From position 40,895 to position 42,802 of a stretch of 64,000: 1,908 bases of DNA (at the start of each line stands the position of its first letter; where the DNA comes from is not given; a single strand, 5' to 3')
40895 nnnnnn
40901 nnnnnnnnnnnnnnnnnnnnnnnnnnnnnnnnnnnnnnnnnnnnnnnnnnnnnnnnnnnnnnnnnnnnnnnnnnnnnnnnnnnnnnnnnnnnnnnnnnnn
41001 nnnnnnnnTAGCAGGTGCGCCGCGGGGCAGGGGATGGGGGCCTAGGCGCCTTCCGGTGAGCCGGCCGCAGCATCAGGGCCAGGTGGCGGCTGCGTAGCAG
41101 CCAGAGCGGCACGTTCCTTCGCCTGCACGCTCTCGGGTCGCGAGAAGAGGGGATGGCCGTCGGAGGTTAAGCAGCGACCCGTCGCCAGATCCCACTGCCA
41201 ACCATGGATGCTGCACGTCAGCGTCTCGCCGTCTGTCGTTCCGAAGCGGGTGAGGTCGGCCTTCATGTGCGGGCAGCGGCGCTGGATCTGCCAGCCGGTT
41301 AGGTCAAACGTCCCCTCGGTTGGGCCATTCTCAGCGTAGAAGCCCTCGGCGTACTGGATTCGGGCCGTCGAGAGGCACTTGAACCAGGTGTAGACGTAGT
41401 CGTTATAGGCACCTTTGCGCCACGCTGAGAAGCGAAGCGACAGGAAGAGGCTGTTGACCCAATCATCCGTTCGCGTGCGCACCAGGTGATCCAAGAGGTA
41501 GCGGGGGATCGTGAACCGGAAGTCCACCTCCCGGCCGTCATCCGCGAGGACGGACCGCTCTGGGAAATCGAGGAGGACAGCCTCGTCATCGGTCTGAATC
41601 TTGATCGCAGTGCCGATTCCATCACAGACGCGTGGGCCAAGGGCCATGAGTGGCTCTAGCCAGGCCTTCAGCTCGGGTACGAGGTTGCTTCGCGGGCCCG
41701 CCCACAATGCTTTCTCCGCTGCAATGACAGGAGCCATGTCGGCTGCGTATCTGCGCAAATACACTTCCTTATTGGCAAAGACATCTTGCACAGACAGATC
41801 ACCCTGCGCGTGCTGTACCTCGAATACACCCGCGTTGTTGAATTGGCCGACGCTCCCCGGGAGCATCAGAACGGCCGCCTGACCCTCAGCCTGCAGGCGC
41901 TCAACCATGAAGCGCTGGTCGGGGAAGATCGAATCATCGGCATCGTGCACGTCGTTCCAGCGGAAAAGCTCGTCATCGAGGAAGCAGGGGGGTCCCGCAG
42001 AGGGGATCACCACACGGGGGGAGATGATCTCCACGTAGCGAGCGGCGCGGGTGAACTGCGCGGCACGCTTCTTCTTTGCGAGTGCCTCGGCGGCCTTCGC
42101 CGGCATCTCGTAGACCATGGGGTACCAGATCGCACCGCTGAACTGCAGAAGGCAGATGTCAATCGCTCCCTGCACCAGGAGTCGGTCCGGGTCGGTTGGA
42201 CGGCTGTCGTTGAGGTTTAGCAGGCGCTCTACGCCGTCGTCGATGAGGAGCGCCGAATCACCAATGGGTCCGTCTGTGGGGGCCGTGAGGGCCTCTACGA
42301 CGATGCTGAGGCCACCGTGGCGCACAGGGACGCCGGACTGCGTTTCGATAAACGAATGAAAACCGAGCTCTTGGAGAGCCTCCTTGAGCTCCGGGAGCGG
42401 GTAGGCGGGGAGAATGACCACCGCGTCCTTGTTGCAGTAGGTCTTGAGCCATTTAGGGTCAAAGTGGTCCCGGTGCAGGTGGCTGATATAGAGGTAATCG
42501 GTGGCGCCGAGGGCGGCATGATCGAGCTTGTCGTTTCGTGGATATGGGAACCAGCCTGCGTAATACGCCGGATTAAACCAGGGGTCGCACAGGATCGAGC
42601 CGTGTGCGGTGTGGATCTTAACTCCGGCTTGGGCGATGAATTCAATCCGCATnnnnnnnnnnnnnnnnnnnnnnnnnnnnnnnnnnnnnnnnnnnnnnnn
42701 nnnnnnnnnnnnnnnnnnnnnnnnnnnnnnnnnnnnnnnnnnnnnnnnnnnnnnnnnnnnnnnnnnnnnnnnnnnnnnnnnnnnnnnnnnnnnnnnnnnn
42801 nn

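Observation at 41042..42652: MBL-fold metallo-hydrolase fused to a C-terminal Rieske [2Fe-2S] domain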

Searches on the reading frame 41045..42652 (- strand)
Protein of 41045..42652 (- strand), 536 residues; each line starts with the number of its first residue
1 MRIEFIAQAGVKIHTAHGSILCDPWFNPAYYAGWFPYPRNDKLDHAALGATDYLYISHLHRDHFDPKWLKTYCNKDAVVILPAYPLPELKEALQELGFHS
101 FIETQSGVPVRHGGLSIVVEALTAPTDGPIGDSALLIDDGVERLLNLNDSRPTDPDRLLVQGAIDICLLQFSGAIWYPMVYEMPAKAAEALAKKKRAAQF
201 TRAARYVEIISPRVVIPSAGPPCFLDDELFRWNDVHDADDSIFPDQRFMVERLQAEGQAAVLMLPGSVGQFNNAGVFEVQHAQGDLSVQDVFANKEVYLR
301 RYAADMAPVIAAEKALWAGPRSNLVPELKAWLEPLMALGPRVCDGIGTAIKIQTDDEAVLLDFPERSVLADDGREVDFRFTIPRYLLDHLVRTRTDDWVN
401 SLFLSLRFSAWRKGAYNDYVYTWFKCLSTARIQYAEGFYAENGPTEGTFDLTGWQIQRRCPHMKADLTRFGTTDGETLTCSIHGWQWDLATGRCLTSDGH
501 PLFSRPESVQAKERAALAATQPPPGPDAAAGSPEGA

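Call 3: search_protein_families(library=pfam, proteins=[window:41045-42652:-], max_evalue=1)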
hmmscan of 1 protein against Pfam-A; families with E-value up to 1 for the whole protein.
window:41045-42652:- (536 aa): 4 families
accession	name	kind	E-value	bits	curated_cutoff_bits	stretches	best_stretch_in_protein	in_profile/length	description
PF25451.1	SCP2_Rv3818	-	1.1e-43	148.6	28.2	1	324-441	1-119/119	Rv3818-like, SCP2-like domain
PF00355.32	Rieske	-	8e-09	35.7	20.3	1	457-496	40-77/88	Rieske [2Fe-2S] domain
PF13483.12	Lactamase_B_3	-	0.0012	19.3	24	1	2-71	1-57/160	Beta-lactamase superfamily domain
PF12706.13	Lactamase_B_2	-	0.0078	16.3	27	1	20-192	3-187/200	Beta-lactamase superfamily domain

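Call 4: search_protein_families(library=ncbifam, proteins=[window:41045-42652:-], max_evalue=1)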
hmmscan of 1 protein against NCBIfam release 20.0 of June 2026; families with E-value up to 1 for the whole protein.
window:41045-42652:- (536 aa): 4 families
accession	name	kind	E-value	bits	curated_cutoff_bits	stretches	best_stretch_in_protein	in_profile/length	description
NF052579.1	BetMthstMoxSdmAMthl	equivalog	0.00015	20.9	600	1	456-496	55-93/351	4beta-methylsterol monooxygenase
NF001911.0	PRK00685.1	equivalog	0.00053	19.5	144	1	1-118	1-103/228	metal-dependent hydrolase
TIGR02378.1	nirD_assim_sml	equivalog_domain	0.092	12.9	74.65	1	456-498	39-85/105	nitrite reductase small subunit NirD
TIGR03229.1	benzo_1_2_benA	equivalog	0.26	10.1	780.95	1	459-488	80-109/433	benzoate 1,2-dioxygenase large subunit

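Call 5: search_solved_structures(query=window:41045-42652:-, max_evalue=1, show_alignments=3)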
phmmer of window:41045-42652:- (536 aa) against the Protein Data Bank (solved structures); distinct sequences matched with E-value up to 1: 17.
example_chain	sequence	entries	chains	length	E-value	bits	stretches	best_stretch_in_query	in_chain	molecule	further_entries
6wn3_A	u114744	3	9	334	0.0003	22.8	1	454-513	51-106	SxtT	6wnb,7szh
6wnc_A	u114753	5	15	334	0.00032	22.7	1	454-513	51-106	SxtDIOX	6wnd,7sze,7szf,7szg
6ick_A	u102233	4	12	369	0.017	17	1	457-496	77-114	Methylxanthine N1-demethylase NdmA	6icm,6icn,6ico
6icp_A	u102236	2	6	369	0.017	17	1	457-496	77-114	Methylxanthine N1-demethylase NdmA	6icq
4p1b_H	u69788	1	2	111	0.023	16.6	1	456-511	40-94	Toluene-4-monooxygenase system ferredoxin subunit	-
8a90_A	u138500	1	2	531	0.026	16.4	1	2-102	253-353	Non-heme diiron monooxygenase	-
4p1c_H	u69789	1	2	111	0.031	16.2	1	456-511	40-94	Toluene-4-monooxygenase system ferredoxin subunit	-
1vm9_A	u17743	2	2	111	0.031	16.2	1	456-511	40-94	Toluene-4-monooxygenase system protein C | Toluene-4-monooxygenase system ferredoxin subunit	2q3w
4qdf_B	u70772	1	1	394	0.073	14.9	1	458-495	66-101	3-ketosteroid 9alpha-hydroxylase oxygenase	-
1sjg_A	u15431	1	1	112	0.075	14.9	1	456-510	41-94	Toluene-4-monooxygenase system protein C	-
2i7f_A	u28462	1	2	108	0.077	14.9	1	438-494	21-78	Ferredoxin component of dioxygenase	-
4qdc_A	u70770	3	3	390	0.1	14.5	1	458-495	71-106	3-ketosteroid 9alpha-hydroxylase oxygenase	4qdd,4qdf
2zyl_A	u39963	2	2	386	0.18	13.6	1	458-495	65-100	POSSIBLE OXIDOREDUCTASE | 3-ketosteroid-9-alpha-monooxygenase oxygenase subunit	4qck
2e4p_A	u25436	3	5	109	0.28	13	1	454-497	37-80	Biphenyl dioxygenase ferredoxin subunit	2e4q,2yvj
1fqt_A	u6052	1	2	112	0.49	12.2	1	435-494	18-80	RIESKE-TYPE FERREDOXIN OF BIPHENYL DIOXYGENASE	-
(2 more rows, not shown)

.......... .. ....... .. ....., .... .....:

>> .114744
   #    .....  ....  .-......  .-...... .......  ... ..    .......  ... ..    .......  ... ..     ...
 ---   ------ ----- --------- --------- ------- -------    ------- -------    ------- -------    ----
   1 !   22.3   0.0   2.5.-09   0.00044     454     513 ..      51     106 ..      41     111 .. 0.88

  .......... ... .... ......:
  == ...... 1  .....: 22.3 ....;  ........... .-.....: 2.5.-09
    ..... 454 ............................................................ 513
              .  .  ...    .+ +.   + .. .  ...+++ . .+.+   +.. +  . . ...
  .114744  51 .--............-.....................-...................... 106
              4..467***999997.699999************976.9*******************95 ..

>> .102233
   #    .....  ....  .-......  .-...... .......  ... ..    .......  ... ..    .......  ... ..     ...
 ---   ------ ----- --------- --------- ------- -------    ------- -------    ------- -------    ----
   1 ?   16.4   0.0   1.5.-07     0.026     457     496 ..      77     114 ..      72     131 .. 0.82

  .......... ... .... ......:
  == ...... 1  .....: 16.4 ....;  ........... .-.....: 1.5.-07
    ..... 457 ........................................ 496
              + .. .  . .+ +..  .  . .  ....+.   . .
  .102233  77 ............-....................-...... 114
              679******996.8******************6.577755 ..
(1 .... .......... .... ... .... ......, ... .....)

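Call 7: find_homologous_proteins(query=window:41045-42652:-, max_evalue=0.00001)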
Query window:41045-42652:- (536 aa): 4571 proteins with E <= 0.00001 among 8000 candidates; the best 120 are listed.
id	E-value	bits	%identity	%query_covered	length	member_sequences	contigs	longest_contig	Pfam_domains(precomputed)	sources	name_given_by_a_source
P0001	0.0e+0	1203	95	100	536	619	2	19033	PF25451.2,PF00355.33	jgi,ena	-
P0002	0.0e+0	1113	86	100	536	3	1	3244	PF25451.2,PF00355.33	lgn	-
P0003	0.0e+0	1073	83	100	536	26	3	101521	PF25451.2,PF00355.33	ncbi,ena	-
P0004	0.0e+0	1053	82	100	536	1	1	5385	PF25451.2,PF00355.33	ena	-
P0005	0.0e+0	1045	82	100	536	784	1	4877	PF25451.2,PF00355.33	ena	-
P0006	0.0e+0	1031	79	100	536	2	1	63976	PF25451.2,PF00355.33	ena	-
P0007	3.9e-208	711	79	71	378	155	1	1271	PF25451.2,PF00355.33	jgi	jgi:UDP-MurNAc hydroxylase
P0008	3.1e-206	704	60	94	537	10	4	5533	PF25451.2,PF13483.13,PF00355.33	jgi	jgi:UDP-MurNAc hydroxylase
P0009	2.9e-205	701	58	99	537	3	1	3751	PF25451.2,PF13483.13,PF00355.33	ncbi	ncbi:MAG: Rieske 2Fe-2S domain-containing protein [Candidatus Limnocylindrales bacterium]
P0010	3.2e-205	701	58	94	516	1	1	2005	PF25451.2,PF13483.13,PF00355.33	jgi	jgi:UDP-MurNAc hydroxylase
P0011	4.1e-205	701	57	97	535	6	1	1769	PF25451.2,PF13483.13,PF00355.33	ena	-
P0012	1.7e-204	699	82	69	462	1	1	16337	PF25451.2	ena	-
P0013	1.7e-203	695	57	97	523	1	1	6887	PF25451.2,PF13483.13,PF00355.33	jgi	-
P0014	1.4e-202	692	58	94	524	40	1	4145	PF25451.2,PF00355.33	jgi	jgi:UDP-MurNAc hydroxylase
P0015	1.9e-201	689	59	94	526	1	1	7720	PF25451.2,PF00355.33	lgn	-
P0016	4.4e-200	684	56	100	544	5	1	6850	PF25451.2,PF00355.33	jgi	jgi:UDP-MurNAc hydroxylase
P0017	3.0e-199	681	59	94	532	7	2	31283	PF12706.14,PF25451.2,PF00355.33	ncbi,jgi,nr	ncbi:MAG: Rieske 2Fe-2S domain-containing protein [Chloroflexi bacterium]|jgi:UDP-MurNAc hydroxylase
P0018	1.1e-198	680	58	95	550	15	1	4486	PF25451.2,PF00355.33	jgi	jgi:UDP-MurNAc hydroxylase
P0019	8.2e-197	673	57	97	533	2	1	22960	PF25451.2,PF13483.13,PF00355.33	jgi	jgi:UDP-MurNAc hydroxylase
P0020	3.2e-196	671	58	94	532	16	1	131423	PF12706.14,PF25451.2,PF00355.33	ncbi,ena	-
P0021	3.2e-196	671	57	95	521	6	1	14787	PF25451.2,PF13483.13,PF00355.33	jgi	jgi:UDP-MurNAc hydroxylase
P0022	9.1e-196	670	57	94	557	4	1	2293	PF12706.14,PF25451.2,PF00355.33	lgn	-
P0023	1.2e-194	666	56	94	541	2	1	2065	PF12706.14,PF25451.2,PF00355.33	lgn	-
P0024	1.2e-194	666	58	94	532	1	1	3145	PF25451.2,PF00355.33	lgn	-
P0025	1.5e-194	666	56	98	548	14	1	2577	PF25451.2,PF13483.13,PF00355.33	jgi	jgi:UDP-MurNAc hydroxylase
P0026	3.3e-194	665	56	94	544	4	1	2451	PF25451.2,PF00355.33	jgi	-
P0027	4.8e-194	664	57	94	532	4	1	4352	PF12706.14,PF25451.2,PF00355.33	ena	-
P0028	6.5e-194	664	56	97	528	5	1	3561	PF25451.2,PF13483.13,PF00355.33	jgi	jgi:UDP-MurNAc hydroxylase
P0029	7.5e-194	664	56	97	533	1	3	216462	PF25451.2,PF00355.33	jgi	jgi:UDP-MurNAc hydroxylase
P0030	1.9e-193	662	56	94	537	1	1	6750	PF25451.2,PF00355.33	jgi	jgi:UDP-MurNAc hydroxylase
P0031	5.6e-193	661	57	94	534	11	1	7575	PF25451.2,PF00355.33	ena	-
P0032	1.5e-192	659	56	94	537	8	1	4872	PF25451.2,PF00355.33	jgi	jgi:UDP-MurNAc hydroxylase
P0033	4.8e-192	658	56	97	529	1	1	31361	PF25451.2,PF13483.13,PF00355.33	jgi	jgi:UDP-MurNAc hydroxylase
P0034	1.4e-191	656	57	94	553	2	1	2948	PF25451.2,PF00355.33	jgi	-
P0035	2.0e-191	656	56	96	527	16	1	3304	PF25451.2,PF00355.33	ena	-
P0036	2.5e-191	655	53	100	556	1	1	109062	PF25451.2,PF13483.13,PF00355.33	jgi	jgi:UDP-MurNAc hydroxylase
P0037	3.2e-191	655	54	97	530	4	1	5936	PF25451.2,PF00355.33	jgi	jgi:UDP-MurNAc hydroxylase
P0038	5.9e-191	654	56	95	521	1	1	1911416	PF25451.2,PF13483.13,PF00355.33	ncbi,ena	-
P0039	7.9e-191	654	56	94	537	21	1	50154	PF25451.2,PF13483.13,PF00355.33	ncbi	-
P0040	1.8e-190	652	55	96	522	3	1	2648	PF25451.2,PF13483.13,PF00355.33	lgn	-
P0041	2.6e-190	652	53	100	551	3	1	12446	PF25451.2,PF13483.13,PF00355.33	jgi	jgi:UDP-MurNAc hydroxylase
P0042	2.7e-190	652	55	94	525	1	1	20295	PF25451.2,PF13483.13,PF00355.33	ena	-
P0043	1.3e-189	650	55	97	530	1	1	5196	PF25451.2,PF00355.33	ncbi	ncbi:MAG: Rieske 2Fe-2S domain-containing protein [Candidatus Limnocylindrales bacterium]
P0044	1.6e-189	649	56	94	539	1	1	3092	PF25451.2,PF00355.33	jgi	-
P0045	1.9e-189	649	54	94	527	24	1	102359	PF25451.2,PF13483.13,PF00355.33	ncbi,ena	-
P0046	5.7e-189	648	55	94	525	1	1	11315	PF25451.2,PF13483.13,PF00355.33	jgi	jgi:UDP-MurNAc hydroxylase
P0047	6.1e-189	647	55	94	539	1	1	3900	PF25451.2,PF00355.33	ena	-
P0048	7.1e-189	647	54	97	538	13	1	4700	PF12706.14,PF25451.2,PF00355.33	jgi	jgi:UDP-MurNAc hydroxylase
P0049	7.3e-189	647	54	94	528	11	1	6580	PF25451.2,PF13483.13,PF00355.33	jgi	jgi:UDP-MurNAc hydroxylase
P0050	8.8e-189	647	55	94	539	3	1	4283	PF25451.2,PF00355.33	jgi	jgi:UDP-MurNAc hydroxylase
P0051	8.9e-189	647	55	94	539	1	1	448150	PF12706.14,PF25451.2,PF00355.33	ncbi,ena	-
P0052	1.1e-188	647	55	94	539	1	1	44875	PF25451.2,PF00355.33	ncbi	-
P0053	1.4e-188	646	55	94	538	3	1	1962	PF25451.2,PF00355.33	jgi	-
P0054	1.7e-188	646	55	94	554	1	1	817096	PF25451.2,PF00355.33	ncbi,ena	-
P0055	2.1e-188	646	54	95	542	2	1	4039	PF12706.14,PF25451.2,PF00355.33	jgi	jgi:UDP-MurNAc hydroxylase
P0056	2.8e-188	645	55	94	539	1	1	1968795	PF25451.2,PF00355.33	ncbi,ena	-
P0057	5.6e-188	644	55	94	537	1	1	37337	PF25451.2,PF00355.33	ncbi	-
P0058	6.1e-188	644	54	94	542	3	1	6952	PF25451.2,PF00355.33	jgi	jgi:UDP-MurNAc hydroxylase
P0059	9.3e-188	644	54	94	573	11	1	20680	PF25451.2,PF13483.13,PF00355.33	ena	-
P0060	9.9e-188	643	54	94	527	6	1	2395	PF25451.2,PF13483.13,PF00355.33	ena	-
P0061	2.0e-187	642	55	94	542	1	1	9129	PF25451.2,PF00355.33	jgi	jgi:UDP-MurNAc hydroxylase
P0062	2.5e-187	642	53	95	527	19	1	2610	PF25451.2,PF13483.13,PF00355.33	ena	-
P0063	2.8e-187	642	54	94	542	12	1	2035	PF12706.14,PF25451.2,PF00355.33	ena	-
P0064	6.2e-187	641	55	94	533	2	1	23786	PF25451.2,PF00355.33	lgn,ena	-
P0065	6.5e-187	641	53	94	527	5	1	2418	PF25451.2,PF13483.13,PF00355.33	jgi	jgi:UDP-MurNAc hydroxylase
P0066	7.1e-187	641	52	94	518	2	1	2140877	PF25451.2,PF13483.13,PF00355.33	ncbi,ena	-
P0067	1.2e-186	640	52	96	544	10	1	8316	PF25451.2,PF13483.13,PF00355.33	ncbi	-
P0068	1.3e-186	640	56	94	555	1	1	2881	PF25451.2,PF13483.13,PF00355.33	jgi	jgi:UDP-MurNAc hydroxylase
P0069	1.4e-186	640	52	96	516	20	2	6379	PF25451.2,PF13483.13,PF00355.33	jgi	jgi:UDP-MurNAc hydroxylase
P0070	1.7e-186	639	54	98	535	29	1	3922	PF25451.2,PF00355.33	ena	-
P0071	2.6e-186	639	54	94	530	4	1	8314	PF25451.2,PF13483.13,PF00355.33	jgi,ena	-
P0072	3.5e-186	638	51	100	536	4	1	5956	PF25451.2,PF00355.33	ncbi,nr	ncbi:MAG: MBL fold metallo-hydrolase [Chloroflexi bacterium]|nr:MBL fold metallo-hydrolase [Chlorofl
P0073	5.9e-186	638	52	94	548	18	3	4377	PF25451.2,PF13483.13,PF00355.33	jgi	jgi:UDP-MurNAc hydroxylase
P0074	9.5e-186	637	56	94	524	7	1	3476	PF25451.2,PF00355.33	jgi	jgi:UDP-MurNAc hydroxylase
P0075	1.5e-185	636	55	94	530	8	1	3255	PF25451.2,PF00355.33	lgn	-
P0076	1.6e-185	636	54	97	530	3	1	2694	PF25451.2,PF00355.33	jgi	jgi:UDP-MurNAc hydroxylase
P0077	2.2e-185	636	53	94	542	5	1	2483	PF25451.2,PF00355.33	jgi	jgi:UDP-MurNAc hydroxylase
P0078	3.7e-185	635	52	97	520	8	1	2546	PF25451.2,PF13483.13,PF00355.33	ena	-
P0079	5.9e-185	634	52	94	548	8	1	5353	PF25451.2,PF13483.13,PF00355.33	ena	-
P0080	1.6e-184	633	53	99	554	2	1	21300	PF25451.2,PF00355.33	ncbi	-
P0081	1.9e-184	633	52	97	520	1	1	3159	PF25451.2,PF13483.13,PF00355.33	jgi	jgi:UDP-MurNAc hydroxylase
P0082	2.1e-184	632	54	94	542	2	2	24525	PF12706.14,PF25451.2,PF00355.33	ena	-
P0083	2.8e-184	632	54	94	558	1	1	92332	PF25451.2,PF00355.33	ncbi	-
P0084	7.3e-184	631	52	97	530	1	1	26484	PF25451.2,PF13483.13,PF00355.33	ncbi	-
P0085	8.4e-184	630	54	94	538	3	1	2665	PF12706.14,PF25451.2,PF00355.33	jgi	-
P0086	2.4e-183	629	53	94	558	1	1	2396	PF25451.2,PF00355.33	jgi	jgi:UDP-MurNAc hydroxylase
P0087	3.6e-183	628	52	94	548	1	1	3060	PF25451.2,PF13483.13,PF00355.33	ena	-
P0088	4.4e-183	628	52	94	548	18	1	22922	PF25451.2,PF13483.13,PF00355.33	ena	-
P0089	4.9e-183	628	53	94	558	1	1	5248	PF25451.2,PF00355.33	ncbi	ncbi:MAG: Rieske 2Fe-2S domain-containing protein [Candidatus Limnocylindrales bacterium]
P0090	6.7e-183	627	53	94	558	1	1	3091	PF25451.2,PF00355.33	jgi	jgi:UDP-MurNAc hydroxylase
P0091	8.2e-183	627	53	94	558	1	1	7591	PF25451.2,PF00355.33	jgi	jgi:UDP-MurNAc hydroxylase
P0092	1.0e-182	627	53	94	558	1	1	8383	PF25451.2,PF00355.33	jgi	jgi:UDP-MurNAc hydroxylase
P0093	1.4e-182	626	51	99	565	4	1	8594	PF25451.2,PF13483.13,PF00355.33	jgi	jgi:UDP-MurNAc hydroxylase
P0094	2.2e-182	626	52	94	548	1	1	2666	PF25451.2,PF13483.13,PF00355.33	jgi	jgi:UDP-MurNAc hydroxylase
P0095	2.4e-182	626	52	94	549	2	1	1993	PF25451.2,PF13483.13,PF00355.33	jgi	jgi:UDP-MurNAc hydroxylase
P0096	2.6e-182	626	53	97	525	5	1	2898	PF25451.2,PF13483.13,PF00355.33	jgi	jgi:UDP-MurNAc hydroxylase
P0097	3.4e-182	625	53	94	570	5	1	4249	PF25451.2,PF00355.33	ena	-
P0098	3.9e-182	625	54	94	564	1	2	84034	PF25451.2,PF00355.33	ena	-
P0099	4.8e-182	625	52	94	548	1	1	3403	PF25451.2,PF13483.13,PF00355.33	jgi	-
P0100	4.8e-182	625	54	94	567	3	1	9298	PF25451.2,PF00355.33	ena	-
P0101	6.3e-182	624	54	94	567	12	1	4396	PF25451.2,PF00355.33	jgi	jgi:UDP-MurNAc hydroxylase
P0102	7.4e-182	624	52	94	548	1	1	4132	PF25451.2,PF13483.13,PF00355.33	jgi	-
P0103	8.7e-182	624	53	94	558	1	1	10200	PF25451.2,PF00355.33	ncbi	-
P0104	1.5e-181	623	54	96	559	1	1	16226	PF25451.2,PF00355.33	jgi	jgi:UDP-MurNAc hydroxylase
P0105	4.8e-181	621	54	94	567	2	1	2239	PF25451.2,PF00355.33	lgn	-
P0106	5.1e-181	621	54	94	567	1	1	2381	PF25451.2,PF00355.33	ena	-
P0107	5.2e-181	621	54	94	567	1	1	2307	PF25451.2,PF00355.33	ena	-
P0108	8.7e-181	621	54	96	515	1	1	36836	PF25451.2,PF13483.13,PF00355.33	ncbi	-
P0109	9.9e-181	620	53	94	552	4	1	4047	PF25451.2,PF13483.13,PF00355.33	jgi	jgi:UDP-MurNAc hydroxylase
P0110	1.6e-180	620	54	94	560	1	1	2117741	PF25451.2,PF00355.33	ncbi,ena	-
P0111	1.2e-179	617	53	96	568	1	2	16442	PF25451.2,PF00355.33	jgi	jgi:UDP-MurNAc hydroxylase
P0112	1.4e-179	617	53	96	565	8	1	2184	PF25451.2,PF00355.33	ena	-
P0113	1.5e-179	616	53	96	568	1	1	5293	PF25451.2,PF00355.33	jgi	jgi:UDP-MurNAc hydroxylase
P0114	1.9e-179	616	53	97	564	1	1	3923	PF25451.2,PF00355.33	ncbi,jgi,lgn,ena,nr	ncbi:MAG TPA: Rieske 2Fe-2S domain-containing protein [Candidatus Limnocylindrales bacterium]|nr:Rie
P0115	2.2e-179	616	52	96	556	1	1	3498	PF25451.2,PF00355.33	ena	-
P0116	3.1e-179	615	53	96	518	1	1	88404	PF25451.2,PF13483.13,PF00355.33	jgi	jgi:UDP-MurNAc hydroxylase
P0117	3.5e-179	615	53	94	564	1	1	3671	PF25451.2,PF00355.33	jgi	jgi:UDP-MurNAc hydroxylase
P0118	5.0e-179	615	53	95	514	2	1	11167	PF25451.2,PF13483.13,PF00355.33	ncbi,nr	ncbi:MAG TPA: MBL fold metallo-hydrolase [Ktedonobacterales bacterium]|nr:MBL fold metallo-hydrolase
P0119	5.5e-179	615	53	95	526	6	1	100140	PF25451.2,PF13483.13,PF00355.33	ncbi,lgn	-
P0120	9.0e-179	614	53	95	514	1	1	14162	PF25451.2,PF13483.13,PF00355.33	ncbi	-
